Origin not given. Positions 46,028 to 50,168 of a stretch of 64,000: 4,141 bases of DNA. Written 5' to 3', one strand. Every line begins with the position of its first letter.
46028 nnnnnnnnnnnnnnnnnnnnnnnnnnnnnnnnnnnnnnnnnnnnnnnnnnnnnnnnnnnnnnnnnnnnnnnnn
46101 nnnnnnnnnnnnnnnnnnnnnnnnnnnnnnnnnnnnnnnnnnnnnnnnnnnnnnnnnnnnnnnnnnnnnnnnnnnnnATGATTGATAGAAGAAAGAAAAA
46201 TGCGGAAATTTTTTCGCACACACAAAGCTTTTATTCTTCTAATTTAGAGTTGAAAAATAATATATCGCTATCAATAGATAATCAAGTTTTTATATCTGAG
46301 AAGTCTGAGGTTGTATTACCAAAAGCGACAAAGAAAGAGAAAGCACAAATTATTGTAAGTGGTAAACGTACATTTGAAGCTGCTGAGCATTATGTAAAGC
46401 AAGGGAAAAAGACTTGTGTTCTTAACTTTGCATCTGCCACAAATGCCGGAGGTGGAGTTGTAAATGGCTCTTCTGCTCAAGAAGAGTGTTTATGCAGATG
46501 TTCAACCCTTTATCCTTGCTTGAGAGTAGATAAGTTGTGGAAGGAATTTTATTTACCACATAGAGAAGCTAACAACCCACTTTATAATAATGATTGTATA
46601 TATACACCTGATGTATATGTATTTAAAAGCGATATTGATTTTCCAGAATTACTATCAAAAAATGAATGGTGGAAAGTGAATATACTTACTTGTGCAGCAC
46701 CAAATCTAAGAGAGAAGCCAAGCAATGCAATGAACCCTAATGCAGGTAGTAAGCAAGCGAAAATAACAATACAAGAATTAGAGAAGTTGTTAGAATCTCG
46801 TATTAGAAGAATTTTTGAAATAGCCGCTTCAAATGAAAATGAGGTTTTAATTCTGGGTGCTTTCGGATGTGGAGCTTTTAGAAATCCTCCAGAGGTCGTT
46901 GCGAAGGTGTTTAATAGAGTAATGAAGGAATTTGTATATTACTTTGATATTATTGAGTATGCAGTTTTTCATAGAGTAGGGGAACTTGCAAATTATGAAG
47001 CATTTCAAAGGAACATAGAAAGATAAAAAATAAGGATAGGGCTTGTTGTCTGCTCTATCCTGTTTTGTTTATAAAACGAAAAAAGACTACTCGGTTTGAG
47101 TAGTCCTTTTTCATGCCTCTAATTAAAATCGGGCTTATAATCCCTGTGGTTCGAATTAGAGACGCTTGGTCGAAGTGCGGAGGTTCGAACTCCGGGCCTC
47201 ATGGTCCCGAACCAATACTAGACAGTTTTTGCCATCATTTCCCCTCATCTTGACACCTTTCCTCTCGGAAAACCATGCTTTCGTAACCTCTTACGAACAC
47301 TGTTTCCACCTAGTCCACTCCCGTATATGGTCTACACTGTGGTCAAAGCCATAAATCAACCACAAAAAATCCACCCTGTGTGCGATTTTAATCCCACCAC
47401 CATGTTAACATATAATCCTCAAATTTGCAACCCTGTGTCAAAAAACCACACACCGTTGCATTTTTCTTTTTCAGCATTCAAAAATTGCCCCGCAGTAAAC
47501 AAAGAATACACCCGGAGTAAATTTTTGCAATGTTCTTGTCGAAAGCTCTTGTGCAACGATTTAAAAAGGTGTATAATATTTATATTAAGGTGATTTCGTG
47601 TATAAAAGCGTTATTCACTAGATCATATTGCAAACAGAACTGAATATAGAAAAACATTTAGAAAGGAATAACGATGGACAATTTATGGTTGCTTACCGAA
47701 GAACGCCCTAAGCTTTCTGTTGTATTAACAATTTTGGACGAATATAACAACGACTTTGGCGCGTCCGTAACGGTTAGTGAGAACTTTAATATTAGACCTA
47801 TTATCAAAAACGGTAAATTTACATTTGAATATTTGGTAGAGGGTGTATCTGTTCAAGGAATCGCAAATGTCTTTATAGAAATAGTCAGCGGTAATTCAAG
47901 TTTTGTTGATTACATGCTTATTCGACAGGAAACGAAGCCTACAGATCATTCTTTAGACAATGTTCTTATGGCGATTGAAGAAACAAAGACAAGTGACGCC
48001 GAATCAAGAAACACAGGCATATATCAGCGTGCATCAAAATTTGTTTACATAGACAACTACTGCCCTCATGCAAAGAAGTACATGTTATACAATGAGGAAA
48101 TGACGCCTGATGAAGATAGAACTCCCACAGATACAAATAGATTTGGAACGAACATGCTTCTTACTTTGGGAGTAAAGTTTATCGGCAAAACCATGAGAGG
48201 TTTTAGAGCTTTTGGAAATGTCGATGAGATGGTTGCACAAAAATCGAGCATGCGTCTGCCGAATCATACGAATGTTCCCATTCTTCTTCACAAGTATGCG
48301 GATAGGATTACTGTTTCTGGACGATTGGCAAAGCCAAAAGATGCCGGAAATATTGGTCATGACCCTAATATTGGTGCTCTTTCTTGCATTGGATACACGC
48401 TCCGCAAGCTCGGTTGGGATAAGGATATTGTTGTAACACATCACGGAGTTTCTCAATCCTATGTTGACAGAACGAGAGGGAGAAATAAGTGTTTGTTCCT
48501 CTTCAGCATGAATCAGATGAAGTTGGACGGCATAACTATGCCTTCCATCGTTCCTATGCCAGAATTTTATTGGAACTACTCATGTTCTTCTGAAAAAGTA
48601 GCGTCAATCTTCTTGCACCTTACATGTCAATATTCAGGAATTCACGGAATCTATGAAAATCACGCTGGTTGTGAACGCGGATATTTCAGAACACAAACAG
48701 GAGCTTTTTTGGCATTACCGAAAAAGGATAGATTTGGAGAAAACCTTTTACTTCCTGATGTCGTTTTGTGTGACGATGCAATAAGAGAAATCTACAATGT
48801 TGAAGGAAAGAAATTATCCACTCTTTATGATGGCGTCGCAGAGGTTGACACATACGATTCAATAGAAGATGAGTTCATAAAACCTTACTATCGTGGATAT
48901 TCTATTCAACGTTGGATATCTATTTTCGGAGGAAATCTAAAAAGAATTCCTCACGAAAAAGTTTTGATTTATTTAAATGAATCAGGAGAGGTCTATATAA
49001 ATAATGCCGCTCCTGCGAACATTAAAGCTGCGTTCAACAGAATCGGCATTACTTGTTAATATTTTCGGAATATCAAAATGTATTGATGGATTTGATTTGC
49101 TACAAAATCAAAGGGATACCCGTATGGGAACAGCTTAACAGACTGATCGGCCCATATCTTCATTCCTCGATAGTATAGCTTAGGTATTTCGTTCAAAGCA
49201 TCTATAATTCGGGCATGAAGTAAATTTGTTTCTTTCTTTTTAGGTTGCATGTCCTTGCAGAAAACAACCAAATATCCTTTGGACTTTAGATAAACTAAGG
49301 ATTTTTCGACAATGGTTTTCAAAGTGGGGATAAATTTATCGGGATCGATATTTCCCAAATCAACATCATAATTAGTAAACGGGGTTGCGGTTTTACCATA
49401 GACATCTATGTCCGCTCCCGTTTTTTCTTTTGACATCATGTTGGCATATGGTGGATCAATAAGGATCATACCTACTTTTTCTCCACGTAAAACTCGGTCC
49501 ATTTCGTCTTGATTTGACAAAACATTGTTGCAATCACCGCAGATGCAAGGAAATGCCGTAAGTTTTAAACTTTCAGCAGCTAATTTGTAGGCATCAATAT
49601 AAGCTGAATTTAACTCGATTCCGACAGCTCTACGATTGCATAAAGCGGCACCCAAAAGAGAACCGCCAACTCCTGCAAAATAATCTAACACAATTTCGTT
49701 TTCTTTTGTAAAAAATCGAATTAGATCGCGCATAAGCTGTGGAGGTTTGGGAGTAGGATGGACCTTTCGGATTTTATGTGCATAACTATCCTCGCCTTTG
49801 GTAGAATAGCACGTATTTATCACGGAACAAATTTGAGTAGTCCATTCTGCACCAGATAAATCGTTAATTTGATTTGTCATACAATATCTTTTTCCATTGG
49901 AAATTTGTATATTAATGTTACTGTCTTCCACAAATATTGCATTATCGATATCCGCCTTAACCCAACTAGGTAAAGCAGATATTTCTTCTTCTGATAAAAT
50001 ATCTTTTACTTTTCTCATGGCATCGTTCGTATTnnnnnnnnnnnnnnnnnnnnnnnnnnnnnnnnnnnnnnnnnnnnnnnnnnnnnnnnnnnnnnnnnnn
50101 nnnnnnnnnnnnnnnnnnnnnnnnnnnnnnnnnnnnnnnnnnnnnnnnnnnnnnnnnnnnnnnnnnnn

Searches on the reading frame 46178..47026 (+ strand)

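Call 10: search_protein_families(library=pfam, proteins=[window:46178-47026:+], max_evalue=0.001)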
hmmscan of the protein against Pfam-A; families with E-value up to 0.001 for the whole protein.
window:46178-47026:+ (282 aa): 1 family
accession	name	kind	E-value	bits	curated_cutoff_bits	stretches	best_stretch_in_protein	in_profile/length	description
PF10021.15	PARG_cat_microb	-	2.5e-39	135.4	23.5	1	21-150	19-145/146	Microbial-type PARG, catalytic domain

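Call 14: search_protein_families(library=padloc, proteins=[window:46178-47026:+], max_evalue=0.01)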
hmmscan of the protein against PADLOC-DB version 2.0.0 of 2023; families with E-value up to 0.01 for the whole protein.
window:46178-47026:+ (282 aa): 0 families

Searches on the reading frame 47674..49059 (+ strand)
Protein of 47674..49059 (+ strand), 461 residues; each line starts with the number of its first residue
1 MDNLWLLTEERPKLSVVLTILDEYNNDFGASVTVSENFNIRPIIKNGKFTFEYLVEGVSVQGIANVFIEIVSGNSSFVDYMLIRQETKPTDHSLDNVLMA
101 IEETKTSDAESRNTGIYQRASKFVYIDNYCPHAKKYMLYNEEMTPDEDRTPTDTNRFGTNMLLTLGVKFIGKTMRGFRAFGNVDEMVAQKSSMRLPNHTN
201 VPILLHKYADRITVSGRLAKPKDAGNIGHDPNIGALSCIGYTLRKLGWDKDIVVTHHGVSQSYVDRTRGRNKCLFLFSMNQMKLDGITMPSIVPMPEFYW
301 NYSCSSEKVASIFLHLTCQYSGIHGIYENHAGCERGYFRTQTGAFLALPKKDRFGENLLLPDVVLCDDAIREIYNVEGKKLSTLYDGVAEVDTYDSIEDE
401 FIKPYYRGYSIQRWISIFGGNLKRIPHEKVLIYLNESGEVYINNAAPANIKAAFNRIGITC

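Call 10: search_protein_families(library=pfam, proteins=[window:47674-49059:+], max_evalue=0.001)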
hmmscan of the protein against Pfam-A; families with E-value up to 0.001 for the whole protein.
window:47674-49059:+ (461 aa): 0 families

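Call 14: search_protein_families(library=padloc, proteins=[window:47674-49059:+], max_evalue=0.01)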
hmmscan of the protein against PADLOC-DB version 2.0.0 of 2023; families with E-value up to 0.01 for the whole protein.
window:47674-49059:+ (461 aa): 1 family
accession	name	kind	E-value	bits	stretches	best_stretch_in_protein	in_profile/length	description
PDLC03445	REase_II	-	5.2e-62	208.4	2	99-419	125-445/465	Type II restriction enzyme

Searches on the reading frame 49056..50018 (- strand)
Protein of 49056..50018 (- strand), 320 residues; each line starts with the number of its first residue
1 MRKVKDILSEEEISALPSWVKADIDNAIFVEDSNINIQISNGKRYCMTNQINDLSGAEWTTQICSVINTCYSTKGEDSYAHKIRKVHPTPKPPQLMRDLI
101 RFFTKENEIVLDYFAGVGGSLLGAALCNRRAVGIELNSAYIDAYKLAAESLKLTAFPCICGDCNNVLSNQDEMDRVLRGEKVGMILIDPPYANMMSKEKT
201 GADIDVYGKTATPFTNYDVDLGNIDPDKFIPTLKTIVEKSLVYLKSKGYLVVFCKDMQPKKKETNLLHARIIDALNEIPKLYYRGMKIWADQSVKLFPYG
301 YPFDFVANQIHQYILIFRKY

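Call 10: search_protein_families(library=pfam, proteins=[window:49056-50018:-], max_evalue=0.001)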
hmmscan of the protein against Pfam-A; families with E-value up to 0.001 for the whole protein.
window:49056-50018:- (320 aa): 3 families
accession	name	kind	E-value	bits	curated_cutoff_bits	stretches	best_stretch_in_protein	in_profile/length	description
PF01555.25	N6_N4_Mtase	-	4.4e-23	82.8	26.7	2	76-144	159-219/221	DNA methylase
PF02475.24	TRM5-TYW2_MTfase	-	6.4e-05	23.4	28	1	97-179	27-111/164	TRM5/TYW2 methyltransferase domain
PF03602.21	Cons_hypoth95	-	0.0006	20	24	1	106-196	41-128/182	Conserved hypothetical protein 95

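Call 14: search_protein_families(library=padloc, proteins=[window:49056-50018:-], max_evalue=0.01)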
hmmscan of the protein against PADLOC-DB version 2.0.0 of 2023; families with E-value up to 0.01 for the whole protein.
window:49056-50018:- (320 aa): 58 families (the best 25 are shown)
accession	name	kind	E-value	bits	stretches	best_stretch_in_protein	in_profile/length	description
PDLC03391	MTase_II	-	2e-121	403.3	1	7-319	65-379/381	Type II methyltransferase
PDLC03284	MTase_II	-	1.9e-30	104.4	2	45-201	58-219/361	Type II methyltransferase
PDLC03363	MTase_II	-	7.4e-26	89.2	1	45-317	20-290/294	Type II methyltransferase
PDLC03371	MTase_II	-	1.4e-20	72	1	56-145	168-249/260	Type II methyltransferase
PDLC03353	MTase_II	-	2.4e-18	64.6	2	43-143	152-245/260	Type II methyltransferase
PDLC03299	MTase_II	-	2.9e-13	48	1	79-142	188-251/296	Type II methyltransferase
PDLC03350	MTase_II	-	1.2e-12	45.9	1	83-142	230-289/312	Type II methyltransferase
PDLC03228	MTase_II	-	1.5e-12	45.8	1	84-145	141-202/227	Type II methyltransferase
PDLC03229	MTase_II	-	3.1e-11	40.7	2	85-143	337-395/436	Type II methyltransferase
PDLC04134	mad2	-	3.6e-11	40.6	1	47-280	234-418/492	mads_2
PDLC03265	MTase_II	-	1.5e-10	39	1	86-143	266-323/333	Type II methyltransferase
PDLC03387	MTase_II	-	1.6e-10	38.7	1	82-152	209-276/289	Type II methyltransferase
PDLC03216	MTase_II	-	2.3e-10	38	1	80-144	187-251/364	Type II methyltransferase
PDLC03351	MTase_II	-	2.7e-10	38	1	93-203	133-242/348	Type II methyltransferase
PDLC03339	MTase_II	-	2.8e-10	37.5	1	82-142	205-265/399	Type II methyltransferase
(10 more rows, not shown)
